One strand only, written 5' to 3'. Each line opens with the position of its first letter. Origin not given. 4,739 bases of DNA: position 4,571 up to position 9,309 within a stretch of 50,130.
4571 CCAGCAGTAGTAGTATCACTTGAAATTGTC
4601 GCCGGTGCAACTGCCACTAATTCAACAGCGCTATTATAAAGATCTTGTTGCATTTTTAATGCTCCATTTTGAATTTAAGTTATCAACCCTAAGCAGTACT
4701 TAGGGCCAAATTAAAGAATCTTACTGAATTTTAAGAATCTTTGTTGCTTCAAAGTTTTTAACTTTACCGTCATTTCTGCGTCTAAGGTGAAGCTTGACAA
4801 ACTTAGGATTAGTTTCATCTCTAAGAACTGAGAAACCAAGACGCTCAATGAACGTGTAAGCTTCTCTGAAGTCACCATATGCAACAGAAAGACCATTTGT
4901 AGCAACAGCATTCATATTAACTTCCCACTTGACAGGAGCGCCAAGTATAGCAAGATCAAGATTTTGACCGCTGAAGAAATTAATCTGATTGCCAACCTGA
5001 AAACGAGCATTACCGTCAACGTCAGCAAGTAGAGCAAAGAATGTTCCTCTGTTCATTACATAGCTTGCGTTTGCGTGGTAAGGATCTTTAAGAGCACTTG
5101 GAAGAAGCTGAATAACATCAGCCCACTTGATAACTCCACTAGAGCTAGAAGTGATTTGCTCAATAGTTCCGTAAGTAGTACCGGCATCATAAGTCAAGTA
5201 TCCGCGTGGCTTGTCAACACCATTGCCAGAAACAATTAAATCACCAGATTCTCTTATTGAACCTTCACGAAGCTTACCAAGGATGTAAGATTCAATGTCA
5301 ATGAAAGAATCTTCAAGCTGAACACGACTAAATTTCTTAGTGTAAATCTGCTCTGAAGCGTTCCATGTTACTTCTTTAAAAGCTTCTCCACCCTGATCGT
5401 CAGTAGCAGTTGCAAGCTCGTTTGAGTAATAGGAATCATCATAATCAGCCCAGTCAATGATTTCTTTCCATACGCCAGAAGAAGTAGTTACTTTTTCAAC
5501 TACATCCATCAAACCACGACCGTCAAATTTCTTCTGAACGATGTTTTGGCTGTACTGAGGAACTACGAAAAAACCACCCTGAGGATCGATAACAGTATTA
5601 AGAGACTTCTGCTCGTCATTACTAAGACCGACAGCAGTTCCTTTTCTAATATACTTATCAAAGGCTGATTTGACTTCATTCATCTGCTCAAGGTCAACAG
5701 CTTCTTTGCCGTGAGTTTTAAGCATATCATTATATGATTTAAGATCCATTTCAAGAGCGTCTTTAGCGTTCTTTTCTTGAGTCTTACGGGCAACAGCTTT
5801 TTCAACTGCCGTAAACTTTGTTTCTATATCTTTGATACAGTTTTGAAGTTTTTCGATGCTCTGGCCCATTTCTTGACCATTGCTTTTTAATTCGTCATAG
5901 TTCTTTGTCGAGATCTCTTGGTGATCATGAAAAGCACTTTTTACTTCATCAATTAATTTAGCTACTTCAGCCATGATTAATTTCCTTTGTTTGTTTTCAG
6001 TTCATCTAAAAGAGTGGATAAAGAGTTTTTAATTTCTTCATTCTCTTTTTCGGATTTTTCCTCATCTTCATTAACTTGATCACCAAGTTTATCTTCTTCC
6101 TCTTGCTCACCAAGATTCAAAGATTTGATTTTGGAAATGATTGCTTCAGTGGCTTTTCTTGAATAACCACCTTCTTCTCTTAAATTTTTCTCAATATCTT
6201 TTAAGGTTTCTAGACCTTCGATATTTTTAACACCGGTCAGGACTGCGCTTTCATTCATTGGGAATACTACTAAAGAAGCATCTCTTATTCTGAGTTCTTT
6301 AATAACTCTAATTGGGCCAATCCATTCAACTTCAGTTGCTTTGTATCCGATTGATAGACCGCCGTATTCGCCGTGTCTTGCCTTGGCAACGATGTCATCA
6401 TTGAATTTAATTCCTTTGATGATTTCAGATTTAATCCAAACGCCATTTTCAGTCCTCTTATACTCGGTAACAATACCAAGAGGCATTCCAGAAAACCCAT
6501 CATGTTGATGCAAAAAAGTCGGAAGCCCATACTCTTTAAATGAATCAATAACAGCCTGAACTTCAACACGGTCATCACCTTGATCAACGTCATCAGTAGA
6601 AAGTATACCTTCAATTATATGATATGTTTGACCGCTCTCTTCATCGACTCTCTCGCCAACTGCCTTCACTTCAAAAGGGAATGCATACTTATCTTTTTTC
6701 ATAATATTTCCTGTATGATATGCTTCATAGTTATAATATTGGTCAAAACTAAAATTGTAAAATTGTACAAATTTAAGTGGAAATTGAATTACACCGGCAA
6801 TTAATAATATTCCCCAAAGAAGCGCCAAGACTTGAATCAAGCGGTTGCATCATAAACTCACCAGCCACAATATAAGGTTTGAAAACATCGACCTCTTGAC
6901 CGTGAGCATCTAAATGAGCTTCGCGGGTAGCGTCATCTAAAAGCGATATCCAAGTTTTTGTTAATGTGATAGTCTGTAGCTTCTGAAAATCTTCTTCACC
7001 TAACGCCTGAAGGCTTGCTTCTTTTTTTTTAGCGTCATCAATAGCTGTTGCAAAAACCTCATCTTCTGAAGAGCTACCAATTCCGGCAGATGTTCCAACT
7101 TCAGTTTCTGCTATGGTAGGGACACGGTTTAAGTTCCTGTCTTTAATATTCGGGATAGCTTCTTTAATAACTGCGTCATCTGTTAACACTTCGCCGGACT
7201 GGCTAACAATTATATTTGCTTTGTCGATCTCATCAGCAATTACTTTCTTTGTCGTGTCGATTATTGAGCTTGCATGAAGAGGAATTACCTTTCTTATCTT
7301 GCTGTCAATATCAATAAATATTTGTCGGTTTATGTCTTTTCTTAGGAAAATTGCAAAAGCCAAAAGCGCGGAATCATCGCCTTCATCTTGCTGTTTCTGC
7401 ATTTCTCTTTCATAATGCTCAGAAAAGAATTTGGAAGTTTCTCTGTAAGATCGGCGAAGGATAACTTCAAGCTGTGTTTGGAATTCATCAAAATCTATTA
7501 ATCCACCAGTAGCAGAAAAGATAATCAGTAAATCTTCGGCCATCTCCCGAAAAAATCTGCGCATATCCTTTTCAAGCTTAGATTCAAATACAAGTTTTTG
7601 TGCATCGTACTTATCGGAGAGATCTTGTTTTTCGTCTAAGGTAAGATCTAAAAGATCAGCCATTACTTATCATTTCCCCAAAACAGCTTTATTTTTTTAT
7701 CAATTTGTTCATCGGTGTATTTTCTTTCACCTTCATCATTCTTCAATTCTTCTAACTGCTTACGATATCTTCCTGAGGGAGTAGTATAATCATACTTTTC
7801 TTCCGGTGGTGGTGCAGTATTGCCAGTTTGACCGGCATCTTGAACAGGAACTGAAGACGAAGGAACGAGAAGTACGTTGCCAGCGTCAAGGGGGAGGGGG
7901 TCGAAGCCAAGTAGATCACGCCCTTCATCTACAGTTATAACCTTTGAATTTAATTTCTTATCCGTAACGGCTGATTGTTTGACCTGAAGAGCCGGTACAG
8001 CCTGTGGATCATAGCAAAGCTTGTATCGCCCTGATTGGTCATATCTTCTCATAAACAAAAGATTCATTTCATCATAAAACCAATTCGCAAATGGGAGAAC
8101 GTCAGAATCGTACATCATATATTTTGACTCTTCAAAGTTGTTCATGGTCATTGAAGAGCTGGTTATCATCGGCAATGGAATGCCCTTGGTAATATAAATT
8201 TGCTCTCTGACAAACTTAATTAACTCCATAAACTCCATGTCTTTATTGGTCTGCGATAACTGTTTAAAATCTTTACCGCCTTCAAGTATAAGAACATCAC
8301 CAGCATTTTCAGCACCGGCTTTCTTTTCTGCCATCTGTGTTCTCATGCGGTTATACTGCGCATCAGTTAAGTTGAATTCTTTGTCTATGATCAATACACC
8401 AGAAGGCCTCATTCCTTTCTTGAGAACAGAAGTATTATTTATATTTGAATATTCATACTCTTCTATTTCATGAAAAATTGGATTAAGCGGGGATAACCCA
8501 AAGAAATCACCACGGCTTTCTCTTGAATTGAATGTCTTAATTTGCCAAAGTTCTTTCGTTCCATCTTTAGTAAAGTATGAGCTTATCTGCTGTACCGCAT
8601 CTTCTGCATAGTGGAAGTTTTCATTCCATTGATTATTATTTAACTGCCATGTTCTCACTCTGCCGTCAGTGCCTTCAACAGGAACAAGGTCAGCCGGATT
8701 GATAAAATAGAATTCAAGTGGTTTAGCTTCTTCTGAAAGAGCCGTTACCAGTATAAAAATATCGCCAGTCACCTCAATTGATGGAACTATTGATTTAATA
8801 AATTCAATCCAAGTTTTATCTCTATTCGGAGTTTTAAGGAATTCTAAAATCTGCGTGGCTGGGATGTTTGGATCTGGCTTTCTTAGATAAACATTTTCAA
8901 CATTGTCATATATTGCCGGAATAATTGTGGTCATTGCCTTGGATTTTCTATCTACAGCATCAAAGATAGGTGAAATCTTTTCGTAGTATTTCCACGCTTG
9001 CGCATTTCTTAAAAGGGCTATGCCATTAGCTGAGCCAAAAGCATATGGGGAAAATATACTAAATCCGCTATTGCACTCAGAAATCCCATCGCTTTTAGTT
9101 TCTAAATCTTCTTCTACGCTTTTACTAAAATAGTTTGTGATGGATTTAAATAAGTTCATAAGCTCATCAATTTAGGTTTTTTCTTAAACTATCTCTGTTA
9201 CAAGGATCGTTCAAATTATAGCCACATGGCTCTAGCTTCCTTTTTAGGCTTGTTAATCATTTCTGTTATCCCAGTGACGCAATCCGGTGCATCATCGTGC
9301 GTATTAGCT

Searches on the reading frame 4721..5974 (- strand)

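Call 7: search_protein_families(library=phrogs, proteins=[window:4721-5974:-])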
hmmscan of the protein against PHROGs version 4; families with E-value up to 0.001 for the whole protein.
window:4721-5974:- (417 aa): 3 families
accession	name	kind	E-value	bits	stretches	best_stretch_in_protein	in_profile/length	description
phrog_10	-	head and packaging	2.5e-32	113.7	1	24-416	298-635/752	major head protein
phrog_15928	-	head and packaging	9.9e-14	52.7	1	220-417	2-180/185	major head protein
phrog_617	-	head and packaging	0.00023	21.2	0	215-317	429-527/626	major head protein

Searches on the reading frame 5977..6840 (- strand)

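Call 8: search_protein_families(library=phrogs, proteins=[window:5977-6840:-])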
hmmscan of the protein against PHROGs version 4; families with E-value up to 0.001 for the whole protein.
window:5977-6840:- (287 aa): 4 families
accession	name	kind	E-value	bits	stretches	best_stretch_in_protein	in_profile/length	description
phrog_80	-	head and packaging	3.3e-24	87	1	46-275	214-429/607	head maturation protease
phrog_617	-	head and packaging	8.3e-11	42.5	1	74-268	26-215/626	major head protein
phrog_3244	-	head and packaging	3.5e-08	34.5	1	96-274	56-248/326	head maturation protease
phrog_3270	-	head and packaging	8.4e-05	22.3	1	145-282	69-192/603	head maturation protease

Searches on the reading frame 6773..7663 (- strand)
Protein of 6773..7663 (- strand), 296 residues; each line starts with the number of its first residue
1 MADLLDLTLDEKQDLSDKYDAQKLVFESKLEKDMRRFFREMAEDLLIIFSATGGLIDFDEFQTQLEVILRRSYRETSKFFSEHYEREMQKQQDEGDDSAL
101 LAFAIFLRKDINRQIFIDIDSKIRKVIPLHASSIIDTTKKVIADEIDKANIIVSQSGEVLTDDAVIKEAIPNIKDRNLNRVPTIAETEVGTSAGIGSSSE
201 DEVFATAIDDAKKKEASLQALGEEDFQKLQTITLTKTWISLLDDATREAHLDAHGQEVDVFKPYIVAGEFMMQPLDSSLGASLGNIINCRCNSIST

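Call 8: search_protein_families(library=phrogs, proteins=[window:6773-7663:-])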
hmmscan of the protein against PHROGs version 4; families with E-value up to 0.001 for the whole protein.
window:6773-7663:- (296 aa): 6 families
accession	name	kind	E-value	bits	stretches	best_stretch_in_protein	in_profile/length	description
phrog_2468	-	head and packaging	2.1e-17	64.5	1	26-291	39-267/303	head morphogenesis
phrog_859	-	head and packaging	6.5e-12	45.8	1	231-292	226-285/807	portal protein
phrog_3517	-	head and packaging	2.9e-10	41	1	225-292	259-324/371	head morphogenesis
phrog_2662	-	head and packaging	4.4e-10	39.8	1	220-292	637-704/717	portal protein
phrog_21406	-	unknown function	2.6e-06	26.2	1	233-292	291-348/1668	-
phrog_18477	-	head and packaging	7.9e-06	25.9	1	227-292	230-294/760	head morphogenesis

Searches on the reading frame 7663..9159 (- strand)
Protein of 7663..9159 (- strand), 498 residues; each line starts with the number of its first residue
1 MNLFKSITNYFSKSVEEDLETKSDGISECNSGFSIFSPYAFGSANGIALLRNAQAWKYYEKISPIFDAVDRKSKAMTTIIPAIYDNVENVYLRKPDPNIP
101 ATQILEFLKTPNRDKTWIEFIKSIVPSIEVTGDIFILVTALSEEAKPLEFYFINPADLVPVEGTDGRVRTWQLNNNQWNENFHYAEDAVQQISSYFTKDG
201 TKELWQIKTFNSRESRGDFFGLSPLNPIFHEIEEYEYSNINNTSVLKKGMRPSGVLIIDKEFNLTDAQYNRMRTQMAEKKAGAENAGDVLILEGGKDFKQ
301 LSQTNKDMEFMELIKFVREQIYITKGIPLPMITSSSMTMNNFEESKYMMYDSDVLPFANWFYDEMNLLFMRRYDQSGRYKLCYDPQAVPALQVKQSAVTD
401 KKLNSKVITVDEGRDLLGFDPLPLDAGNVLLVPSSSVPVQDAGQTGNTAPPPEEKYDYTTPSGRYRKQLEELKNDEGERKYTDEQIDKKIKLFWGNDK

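Call 7: search_protein_families(library=phrogs, proteins=[window:7663-9159:-])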
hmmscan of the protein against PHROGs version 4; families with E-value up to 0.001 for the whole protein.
window:7663-9159:- (498 aa): 4 families
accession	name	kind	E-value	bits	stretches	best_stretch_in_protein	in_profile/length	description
phrog_12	-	head and packaging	3.7e-45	156.1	1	1-479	48-482/646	portal protein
phrog_2662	-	head and packaging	3.1e-37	129.5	1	51-464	56-441/717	portal protein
phrog_5929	-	head and packaging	6e-15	56.2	1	243-446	9-209/228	portal protein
phrog_20513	-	unknown function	0.00094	19.1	0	195-275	396-474/549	-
